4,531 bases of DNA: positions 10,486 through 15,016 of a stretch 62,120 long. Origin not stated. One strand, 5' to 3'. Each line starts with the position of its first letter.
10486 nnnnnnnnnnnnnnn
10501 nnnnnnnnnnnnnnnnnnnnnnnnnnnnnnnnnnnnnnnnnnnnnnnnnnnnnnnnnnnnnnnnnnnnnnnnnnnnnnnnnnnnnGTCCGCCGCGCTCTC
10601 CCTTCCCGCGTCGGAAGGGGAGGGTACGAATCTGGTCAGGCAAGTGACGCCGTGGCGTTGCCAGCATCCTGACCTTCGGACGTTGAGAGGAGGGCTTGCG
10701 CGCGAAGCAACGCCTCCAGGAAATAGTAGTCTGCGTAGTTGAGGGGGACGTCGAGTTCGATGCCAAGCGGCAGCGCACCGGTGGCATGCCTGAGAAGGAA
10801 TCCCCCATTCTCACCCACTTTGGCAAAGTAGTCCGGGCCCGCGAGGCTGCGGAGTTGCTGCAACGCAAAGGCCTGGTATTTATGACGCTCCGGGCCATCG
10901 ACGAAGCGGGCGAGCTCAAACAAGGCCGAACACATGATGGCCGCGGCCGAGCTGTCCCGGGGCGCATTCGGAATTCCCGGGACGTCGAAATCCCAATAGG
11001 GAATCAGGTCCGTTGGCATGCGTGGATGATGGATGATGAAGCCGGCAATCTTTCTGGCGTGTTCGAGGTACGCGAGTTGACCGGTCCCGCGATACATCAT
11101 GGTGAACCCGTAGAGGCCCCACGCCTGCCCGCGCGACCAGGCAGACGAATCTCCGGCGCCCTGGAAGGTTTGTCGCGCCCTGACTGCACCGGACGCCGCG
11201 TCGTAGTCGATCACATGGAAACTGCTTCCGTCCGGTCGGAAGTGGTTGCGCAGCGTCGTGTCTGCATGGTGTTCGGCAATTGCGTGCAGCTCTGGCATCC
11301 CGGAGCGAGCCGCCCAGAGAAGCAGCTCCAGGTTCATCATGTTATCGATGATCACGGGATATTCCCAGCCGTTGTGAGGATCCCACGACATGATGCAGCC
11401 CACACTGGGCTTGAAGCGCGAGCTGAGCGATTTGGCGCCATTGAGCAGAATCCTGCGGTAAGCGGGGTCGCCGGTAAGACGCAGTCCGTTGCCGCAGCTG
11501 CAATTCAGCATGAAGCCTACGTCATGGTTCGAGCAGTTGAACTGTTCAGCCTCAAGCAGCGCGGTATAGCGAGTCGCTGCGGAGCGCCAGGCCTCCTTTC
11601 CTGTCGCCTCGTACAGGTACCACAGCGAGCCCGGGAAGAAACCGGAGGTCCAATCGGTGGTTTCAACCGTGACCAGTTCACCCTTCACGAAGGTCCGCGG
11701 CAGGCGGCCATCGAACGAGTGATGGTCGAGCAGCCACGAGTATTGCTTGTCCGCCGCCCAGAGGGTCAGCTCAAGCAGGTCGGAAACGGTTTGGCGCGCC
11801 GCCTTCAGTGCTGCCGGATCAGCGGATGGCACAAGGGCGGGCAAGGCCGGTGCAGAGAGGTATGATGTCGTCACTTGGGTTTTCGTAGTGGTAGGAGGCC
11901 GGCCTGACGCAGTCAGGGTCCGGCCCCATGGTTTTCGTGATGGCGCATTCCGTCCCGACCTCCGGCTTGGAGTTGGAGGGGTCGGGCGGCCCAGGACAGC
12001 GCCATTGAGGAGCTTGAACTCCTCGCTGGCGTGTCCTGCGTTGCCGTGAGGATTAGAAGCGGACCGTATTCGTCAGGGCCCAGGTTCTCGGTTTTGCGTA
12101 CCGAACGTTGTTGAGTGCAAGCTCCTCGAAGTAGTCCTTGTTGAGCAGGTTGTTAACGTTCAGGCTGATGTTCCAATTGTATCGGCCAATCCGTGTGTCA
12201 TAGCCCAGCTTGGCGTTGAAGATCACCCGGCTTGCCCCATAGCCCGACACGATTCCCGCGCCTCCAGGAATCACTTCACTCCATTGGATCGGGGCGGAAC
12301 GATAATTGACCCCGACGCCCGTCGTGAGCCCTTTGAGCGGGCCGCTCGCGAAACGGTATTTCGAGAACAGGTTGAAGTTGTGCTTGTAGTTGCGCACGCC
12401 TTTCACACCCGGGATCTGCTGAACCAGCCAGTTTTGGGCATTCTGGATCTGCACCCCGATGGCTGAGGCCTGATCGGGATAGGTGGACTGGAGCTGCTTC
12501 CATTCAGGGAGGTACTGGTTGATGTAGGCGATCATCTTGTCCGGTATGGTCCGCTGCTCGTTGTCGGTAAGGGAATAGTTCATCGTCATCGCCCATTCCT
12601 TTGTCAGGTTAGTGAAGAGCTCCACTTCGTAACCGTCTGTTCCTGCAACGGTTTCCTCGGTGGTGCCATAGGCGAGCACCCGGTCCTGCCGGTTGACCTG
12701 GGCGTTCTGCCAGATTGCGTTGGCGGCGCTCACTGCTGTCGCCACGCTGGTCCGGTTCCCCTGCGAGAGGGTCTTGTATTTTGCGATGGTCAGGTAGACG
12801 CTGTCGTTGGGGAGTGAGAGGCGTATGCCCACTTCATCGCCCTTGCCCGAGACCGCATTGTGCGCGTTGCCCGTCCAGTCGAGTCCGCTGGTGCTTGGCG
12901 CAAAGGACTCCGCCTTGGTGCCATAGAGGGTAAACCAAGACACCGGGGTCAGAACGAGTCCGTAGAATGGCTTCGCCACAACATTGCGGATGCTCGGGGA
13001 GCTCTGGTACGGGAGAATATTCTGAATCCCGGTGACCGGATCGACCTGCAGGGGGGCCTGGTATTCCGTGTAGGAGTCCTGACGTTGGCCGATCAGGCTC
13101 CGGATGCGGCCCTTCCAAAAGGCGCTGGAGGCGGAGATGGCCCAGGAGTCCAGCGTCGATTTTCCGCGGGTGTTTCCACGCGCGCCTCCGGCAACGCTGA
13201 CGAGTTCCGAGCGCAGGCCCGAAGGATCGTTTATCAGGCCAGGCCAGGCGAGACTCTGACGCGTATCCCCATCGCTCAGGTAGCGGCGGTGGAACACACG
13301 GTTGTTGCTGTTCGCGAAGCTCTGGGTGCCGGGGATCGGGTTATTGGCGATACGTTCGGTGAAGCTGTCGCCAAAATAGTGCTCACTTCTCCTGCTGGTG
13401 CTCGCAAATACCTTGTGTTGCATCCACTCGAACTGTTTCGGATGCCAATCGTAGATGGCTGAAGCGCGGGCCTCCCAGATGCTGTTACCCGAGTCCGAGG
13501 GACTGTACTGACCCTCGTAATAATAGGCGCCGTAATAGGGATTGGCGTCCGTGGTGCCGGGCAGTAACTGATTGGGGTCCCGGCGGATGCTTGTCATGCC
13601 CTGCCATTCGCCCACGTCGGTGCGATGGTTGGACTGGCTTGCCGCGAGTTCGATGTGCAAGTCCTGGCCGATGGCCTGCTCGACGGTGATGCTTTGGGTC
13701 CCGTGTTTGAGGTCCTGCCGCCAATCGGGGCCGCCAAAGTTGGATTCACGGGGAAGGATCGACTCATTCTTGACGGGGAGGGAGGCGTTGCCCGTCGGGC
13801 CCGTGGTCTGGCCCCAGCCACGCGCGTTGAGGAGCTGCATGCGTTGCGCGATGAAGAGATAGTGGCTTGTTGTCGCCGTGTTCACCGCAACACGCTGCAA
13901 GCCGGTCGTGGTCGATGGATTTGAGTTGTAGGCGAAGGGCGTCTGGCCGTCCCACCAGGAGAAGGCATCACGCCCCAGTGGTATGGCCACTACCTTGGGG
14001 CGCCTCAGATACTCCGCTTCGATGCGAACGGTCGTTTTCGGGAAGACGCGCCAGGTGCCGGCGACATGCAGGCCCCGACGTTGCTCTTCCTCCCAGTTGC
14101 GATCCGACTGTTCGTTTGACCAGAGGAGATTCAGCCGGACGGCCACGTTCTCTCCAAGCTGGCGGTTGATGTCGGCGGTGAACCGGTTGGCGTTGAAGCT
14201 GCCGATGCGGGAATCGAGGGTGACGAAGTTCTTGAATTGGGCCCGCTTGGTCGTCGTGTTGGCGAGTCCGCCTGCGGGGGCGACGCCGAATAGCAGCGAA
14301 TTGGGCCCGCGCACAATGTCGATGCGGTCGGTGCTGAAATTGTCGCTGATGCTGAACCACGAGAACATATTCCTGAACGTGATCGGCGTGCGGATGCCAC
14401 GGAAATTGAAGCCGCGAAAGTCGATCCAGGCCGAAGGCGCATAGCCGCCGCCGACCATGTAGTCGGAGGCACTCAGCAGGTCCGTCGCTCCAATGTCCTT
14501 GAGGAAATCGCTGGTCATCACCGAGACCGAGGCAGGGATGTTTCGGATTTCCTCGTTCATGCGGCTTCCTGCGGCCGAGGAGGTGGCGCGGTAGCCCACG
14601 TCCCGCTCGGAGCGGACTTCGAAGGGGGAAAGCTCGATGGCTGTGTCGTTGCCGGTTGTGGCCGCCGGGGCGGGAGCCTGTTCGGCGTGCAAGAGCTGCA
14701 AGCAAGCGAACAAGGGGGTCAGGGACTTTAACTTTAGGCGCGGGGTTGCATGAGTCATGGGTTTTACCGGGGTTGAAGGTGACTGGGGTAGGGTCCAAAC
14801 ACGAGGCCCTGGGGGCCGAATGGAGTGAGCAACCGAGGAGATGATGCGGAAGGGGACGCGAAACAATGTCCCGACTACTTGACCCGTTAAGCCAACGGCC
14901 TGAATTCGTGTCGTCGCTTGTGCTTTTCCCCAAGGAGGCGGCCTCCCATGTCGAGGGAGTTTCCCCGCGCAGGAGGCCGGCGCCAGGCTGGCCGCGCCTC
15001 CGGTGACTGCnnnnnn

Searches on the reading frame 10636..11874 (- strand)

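Call 47: search_protein_families(library=pfam, proteins=[window:10636-11874:-], max_evalue=0.0001)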
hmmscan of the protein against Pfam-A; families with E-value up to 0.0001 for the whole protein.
window:10636-11874:- (412 aa): 2 families
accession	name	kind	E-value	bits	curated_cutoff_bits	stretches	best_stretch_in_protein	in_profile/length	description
PF07470.19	Glyco_hydro_88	-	7.1e-07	29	26.6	1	71-382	25-323/352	Glycosyl Hydrolase Family 88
PF03663.20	Glyco_hydro_76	-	1.2e-05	25.4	25.9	0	63-127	205-267/366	Glycosyl hydrolase family 76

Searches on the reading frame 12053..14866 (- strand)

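Call 47: search_protein_families(library=pfam, proteins=[window:12053-14866:-], max_evalue=0.0001)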
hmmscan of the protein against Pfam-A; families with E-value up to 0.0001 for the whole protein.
window:12053-14866:- (937 aa): 1 family
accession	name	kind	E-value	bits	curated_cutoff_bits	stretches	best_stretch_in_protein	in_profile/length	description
PF07715.20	Plug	-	5.6e-06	27.3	23.9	1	107-200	2-106/107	TonB-dependent Receptor Plug Domain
